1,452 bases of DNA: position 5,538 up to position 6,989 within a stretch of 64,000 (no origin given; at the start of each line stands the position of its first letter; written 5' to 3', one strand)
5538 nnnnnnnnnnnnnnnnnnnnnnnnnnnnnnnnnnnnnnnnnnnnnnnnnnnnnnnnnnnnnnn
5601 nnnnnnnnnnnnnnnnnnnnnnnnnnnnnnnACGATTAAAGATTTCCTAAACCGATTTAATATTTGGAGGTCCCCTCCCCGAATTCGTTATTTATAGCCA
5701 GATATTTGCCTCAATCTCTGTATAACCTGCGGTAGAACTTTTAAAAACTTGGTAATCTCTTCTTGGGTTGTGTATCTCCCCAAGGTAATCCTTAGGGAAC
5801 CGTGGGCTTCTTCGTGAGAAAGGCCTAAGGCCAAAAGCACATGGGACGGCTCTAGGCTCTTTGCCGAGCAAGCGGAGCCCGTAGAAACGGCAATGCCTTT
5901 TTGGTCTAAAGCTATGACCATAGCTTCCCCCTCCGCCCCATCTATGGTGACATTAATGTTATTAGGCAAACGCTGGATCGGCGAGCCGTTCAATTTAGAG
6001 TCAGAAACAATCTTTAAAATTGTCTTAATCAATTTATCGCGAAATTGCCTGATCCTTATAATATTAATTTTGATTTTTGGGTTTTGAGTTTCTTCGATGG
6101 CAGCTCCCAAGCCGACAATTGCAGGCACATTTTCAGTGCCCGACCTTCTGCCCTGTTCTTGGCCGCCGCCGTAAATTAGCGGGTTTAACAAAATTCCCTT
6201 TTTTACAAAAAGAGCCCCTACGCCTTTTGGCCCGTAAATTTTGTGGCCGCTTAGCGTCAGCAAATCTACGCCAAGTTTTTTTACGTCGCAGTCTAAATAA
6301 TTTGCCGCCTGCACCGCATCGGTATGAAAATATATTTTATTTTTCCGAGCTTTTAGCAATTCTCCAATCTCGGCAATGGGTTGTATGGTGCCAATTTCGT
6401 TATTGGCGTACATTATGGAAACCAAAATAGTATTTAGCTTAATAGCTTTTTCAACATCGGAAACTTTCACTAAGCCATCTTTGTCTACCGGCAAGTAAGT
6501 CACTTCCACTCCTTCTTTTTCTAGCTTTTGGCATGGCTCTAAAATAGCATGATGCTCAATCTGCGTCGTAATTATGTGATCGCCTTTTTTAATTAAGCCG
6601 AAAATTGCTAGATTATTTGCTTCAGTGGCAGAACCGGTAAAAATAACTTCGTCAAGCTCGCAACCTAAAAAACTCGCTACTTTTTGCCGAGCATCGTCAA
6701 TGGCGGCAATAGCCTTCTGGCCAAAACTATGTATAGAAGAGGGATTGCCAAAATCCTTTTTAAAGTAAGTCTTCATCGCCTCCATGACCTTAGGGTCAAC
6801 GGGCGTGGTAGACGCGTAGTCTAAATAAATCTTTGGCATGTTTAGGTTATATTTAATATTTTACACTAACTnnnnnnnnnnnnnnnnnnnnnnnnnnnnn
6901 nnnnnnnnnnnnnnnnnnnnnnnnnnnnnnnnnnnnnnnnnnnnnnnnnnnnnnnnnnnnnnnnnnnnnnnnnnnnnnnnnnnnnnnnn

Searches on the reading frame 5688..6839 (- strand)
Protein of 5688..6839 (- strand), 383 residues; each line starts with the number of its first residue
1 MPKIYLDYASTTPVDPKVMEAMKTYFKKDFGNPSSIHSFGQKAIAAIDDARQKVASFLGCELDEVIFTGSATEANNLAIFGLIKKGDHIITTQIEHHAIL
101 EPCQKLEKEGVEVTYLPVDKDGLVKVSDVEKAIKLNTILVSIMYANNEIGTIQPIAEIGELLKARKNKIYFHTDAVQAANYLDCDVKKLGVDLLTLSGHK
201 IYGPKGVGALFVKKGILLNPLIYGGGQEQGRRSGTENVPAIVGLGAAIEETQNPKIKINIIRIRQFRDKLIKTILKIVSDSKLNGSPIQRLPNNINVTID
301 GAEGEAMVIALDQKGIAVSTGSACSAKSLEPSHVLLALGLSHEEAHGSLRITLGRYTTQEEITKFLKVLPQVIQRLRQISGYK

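Call 63: search_protein_families(library=ncbifam, proteins=[window:5688-6839:-], max_evalue=1e-10)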
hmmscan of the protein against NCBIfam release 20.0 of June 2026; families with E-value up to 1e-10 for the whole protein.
window:5688-6839:- (383 aa): 16 families
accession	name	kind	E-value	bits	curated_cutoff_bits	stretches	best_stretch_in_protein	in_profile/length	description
TIGR03402.1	FeS_nifS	equivalog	7.1e-155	515.4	530.75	1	4-381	1-378/379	cysteine desulfurase NifS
TIGR02006.1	IscS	equivalog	6.7e-129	430.4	643.2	1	4-380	5-382/402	IscS subfamily cysteine desulfurase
NF010611.0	PRK14012.1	equivalog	7.6e-128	426.9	548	1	4-380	7-386/406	IscS subfamily cysteine desulfurase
TIGR03235.1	DNA_S_dndA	equivalog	5.2e-120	400.9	480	1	5-352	1-352/353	cysteine desulfurase DndA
TIGR03403.1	nifS_epsilon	equivalog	9.7e-114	380.1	587.7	1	4-380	1-380/382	NifS family cysteine desulfurase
NF002806.0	PRK02948.1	subfamily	3.1e-96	322.7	304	1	4-375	2-374/381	IscS subfamily cysteine desulfurase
TIGR01977.1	am_tr_V_EF2568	hypoth_equivalog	5.2e-61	206.7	377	1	4-371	1-375/376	cysteine desulfurase family protein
TIGR01979.1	sufS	subfamily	3.1e-58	197.5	475.1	1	3-374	19-400/403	SufS family cysteine desulfurase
NF041166.1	f2_encap_cargo1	exception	1.3e-50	173.2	800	1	3-371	246-622/623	family 2A encapsulin nanocompartment cargo protein cysteine desulfurase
NF040779.1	Sec_lyase_SclA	exception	6.1e-43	147.1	525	1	4-373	1-377/378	selenocysteine lyase SclA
NF006791.0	PRK09295.1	equivalog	5e-40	137.8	661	1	2-371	23-400/406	cysteine desulfurase SufS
TIGR01976.1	am_tr_V_VC1184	hypoth_equivalog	2.8e-34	119.1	352.35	1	3-369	19-401/401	cysteine desulfurase-like protein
NF008126.0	PRK10874.1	equivalog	2.3e-31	109.3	607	1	3-374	20-397/401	cysteine desulfurase CsdA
TIGR03392.1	FeS_syn_CsdA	equivalog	4.9e-29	101.7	493.6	1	4-372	18-392/398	cysteine desulfurase CsdA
TIGR04343.1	egtE_PLP_lyase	equivalog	2.5e-16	59.5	400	1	42-252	51-265/370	ergothioneine biosynthesis PLP-dependent enzyme EgtE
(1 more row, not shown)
